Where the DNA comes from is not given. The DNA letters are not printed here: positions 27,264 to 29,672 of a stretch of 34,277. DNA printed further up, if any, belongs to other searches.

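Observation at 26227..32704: Translationally coupled 3-gene redox operon: NfnB/GltD-ferredoxin-MvhD-HdrB(CCG) megafusion + fused HcnA/HcnB (PdhA/F/X)-like subunit + DAO flavoprotein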

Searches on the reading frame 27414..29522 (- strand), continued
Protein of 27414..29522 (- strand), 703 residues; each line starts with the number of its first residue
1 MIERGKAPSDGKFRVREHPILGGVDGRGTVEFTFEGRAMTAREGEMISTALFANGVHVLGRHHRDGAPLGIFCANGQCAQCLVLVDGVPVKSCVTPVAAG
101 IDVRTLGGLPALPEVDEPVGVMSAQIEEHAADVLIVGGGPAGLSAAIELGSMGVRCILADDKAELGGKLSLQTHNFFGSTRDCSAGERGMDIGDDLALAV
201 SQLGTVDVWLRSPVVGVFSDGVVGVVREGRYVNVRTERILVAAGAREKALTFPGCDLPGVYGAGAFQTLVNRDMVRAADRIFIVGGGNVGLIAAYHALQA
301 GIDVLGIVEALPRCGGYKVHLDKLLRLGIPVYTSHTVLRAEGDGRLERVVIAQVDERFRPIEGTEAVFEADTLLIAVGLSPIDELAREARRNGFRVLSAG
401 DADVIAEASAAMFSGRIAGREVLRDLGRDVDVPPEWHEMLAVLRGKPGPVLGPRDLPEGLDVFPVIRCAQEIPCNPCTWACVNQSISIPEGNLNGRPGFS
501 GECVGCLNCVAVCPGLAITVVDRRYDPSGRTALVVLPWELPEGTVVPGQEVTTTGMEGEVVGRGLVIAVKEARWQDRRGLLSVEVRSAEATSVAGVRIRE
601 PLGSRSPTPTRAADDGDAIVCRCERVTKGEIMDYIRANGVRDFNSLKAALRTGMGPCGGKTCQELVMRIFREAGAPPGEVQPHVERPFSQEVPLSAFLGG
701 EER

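Call 75: predict_structure(alignment_id=A5)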
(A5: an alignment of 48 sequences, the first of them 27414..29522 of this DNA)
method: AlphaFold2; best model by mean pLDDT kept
length: 703 residues; sequences in the alignment: 48
mean_pLDDT: 71.5   pTM: 0.65
mean pLDDT of the five models: 71.5, 65.7, 65.6, 62.5, 62.1
residues with pLDDT >= 90: 144; 70-90: 277; 50-70: 147; < 50: 135
segments of 3 or more residues with pLDDT < 50: 4-25, 48-95, 106-113, 115-118, 173-182, 247-251, 272-275, 603-614, 687-693, 701-703
pLDDT, mean of each block of 10 residues (from residue 1): 47 42 54 72 54 35 42 31 32 54 50 45 70 90 93 94 69 47 56 86 93 77 80 89 60 52 59 59 81 83 87 76 90 79 73 71 83 69 71 78 58 87 90 82 68 84 90 78 89 83 91 86 95 94 91 92 95 74 96 89 40 51 67 79 70 59 77 80 58 53 44
secondary structure, 60 per line:
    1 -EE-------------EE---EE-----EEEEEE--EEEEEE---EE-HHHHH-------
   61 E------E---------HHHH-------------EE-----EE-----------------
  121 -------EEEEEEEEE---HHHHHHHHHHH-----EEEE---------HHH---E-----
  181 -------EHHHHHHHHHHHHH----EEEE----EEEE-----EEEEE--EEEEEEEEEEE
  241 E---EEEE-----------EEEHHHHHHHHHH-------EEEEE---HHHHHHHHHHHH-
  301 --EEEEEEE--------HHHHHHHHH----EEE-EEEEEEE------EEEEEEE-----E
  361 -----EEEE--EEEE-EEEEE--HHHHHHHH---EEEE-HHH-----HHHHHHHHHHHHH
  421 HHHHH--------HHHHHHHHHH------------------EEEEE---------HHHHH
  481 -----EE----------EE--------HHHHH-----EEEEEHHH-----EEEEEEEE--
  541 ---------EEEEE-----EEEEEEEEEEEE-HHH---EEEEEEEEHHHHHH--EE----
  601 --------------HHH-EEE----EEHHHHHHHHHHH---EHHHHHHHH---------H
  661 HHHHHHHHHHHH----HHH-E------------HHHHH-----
elements in order (helices of 4 or more, strands of 3 or more residues): E29-34 E37-42 H49-53 H78-81 E128-136 H140-150 E156-159 H189-201 E206-209 E214-217 E223-227 E230-241 E245-248 E260-262 H263-272 E280-284 H288-299 E303-309 H318-326 E331-333 E335-341 E348-354 E366-369 E372-375 E377-381 H384-391 E395-398 H408-425 H434-443 E462-466 H476-480 H508-512 E518-522 E531-538 E550-554 E560-571 E579-586 H587-592 E619-621 H628-638 H643-650 H660-672 H694-698

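Call 77: fold_search(model_id=the predicted structure, library=pdb)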
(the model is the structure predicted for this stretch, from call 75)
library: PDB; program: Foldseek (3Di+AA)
matches with E <= 10: 1991; with E <= 0.001: 971
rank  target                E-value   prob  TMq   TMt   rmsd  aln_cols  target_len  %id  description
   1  1vrq_A                5.0e-26  1.00  0.45  0.35  10.3       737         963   17  Crystal Structure of Heterotetrameric Sarcosine Oxidase from Corynebacterium sp. U-96 in complex with Folinic Acid (released 2005-07-05)
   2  1y56_A                8.2e-26  1.00  0.38  0.52   6.6       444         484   22  Crystal structure of L-proline dehydrogenase from P.horikoshii (released 2005-07-26)
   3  2gag_A                9.4e-25  1.00  0.47  0.36  10.4       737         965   17  Heteroteterameric sarcosine: structure of a diflavin metaloenzyme at 1.85 a resolution (released 2006-08-08)
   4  7jyp                  4.3e-18  1.00  0.28  0.55   7.4       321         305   24  Structure of thioredoxin reductase from the thermophilic eubacterium Thermosipho africanus TCF52B (released 2021-10-06)
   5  3ab1_B                1.2e-17  1.00  0.28  0.50   7.8       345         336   21  Crystal Structure of Ferredoxin NADP+ Oxidoreductase (released 2010-11-24)
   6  9bov_A                1.7e-17  1.00  0.32  0.20  33.8       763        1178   16  Structure of electron bifurcating Nfn-ABC complexed with NAD from Caldicellulosiruptor saccharolyticus (released 2025-03-05)
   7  3ab1_A                2.9e-17  1.00  0.28  0.53   6.9       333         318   21  Crystal Structure of Ferredoxin NADP+ Oxidoreductase (released 2010-11-24)
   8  6cmz_A                3.5e-17  1.00  0.32  0.47   7.6       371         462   22  2.3 Angstrom Resolution Crystal Structure of Dihydrolipoamide Dehydrogenase from Burkholderia cenocepacia in Complex w (released 2018-03-21)
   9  4o5q                  3.9e-17  1.00  0.27  0.35   7.8       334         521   23  Crystal Structure of the Alkylhydroperoxide Reductase AhpF from Escherichia coli (released 2014-11-05)
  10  4xvg                  4.6e-17  1.00  0.28  0.36   7.5       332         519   23  Crystal structure of Alkylhydroperoxide Reductase Subunit AhpF from Escherichia coli (released 2016-02-24)
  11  6gas_A                5.1e-17  1.00  0.28  0.51   7.7       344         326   16  Crystal structure of oxidised ferredoxin/flavodoxin NADP+ oxidoreductase 2 (FNR2) from Bacillus cereus (released 2018-09-05)
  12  5jca_L                7.2e-17  1.00  0.33  0.48   5.9       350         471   23  NADP(H) bound NADH-dependent Ferredoxin:NADP Oxidoreductase (NfnI) from Pyrococcus furiosus (released 2017-04-12)
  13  2q7v_B                7.2e-17  1.00  0.28  0.55   7.7       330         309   18  Crystal Structure of Deinococcus Radiodurans Thioredoxin Reductase (released 2008-07-08)
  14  6cmz_B                8.5e-17  1.00  0.33  0.48   7.0       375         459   23  2.3 Angstrom Resolution Crystal Structure of Dihydrolipoamide Dehydrogenase from Burkholderia cenocepacia in Complex w (released 2018-03-21)
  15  4gcm_A                8.5e-17  1.00  0.27  0.53   7.3       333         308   18  Crystal structure of a thioredoxine reductase (trxB) from Staphylococcus aureus subsp. aureus Mu50 at 1.80 A resolutio (released 2012-08-29)
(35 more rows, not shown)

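Call 80: find_encoding_contigs(protein=P0149, flank=5000, max_places=1)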
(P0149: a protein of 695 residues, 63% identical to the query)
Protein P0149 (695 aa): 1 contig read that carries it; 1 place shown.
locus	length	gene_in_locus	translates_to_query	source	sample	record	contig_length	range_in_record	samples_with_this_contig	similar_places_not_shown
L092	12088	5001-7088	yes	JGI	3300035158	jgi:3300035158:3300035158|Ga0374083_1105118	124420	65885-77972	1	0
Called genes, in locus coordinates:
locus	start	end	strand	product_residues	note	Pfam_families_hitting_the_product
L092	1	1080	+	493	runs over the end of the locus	PF04998:RNA_pol_Rpb1_5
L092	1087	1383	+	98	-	PF01248:Ribosomal_L7Ae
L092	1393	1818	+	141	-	PF07650:KH_2 (weak), PF13083:KH_KhpA-B (faint), PF00013:KH_1 (faint), PF26594:KH_NusA_2nd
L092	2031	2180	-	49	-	-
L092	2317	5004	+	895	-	PF07992:Pyr_redox_2, PF13484:Fer4_16 (faint), PF00037:Fer4 (faint), PF12837:Fer4_6 (weak), PF14697:Fer4_21, PF12838:Fer4_7 (weak), PF13187:Fer4_9 (weak)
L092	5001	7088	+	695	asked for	PF13510:Fer2_4, PF00070:Pyr_redox (faint), PF00890:FAD_binding_2 (faint), PF01494:FAD_binding_3 (faint), PF01946:Thi4 (faint), PF03486:HI0933_like (faint), PF07992:Pyr_redox_2, PF04324:Fer2_BFD, +2 more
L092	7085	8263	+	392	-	PF01266:DAO, PF01946:Thi4 (weak)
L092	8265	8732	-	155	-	-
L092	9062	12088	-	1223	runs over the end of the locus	PF13620:CarboxypepD_reg (faint), PF17789:MG4 (faint), PF02369:Big_1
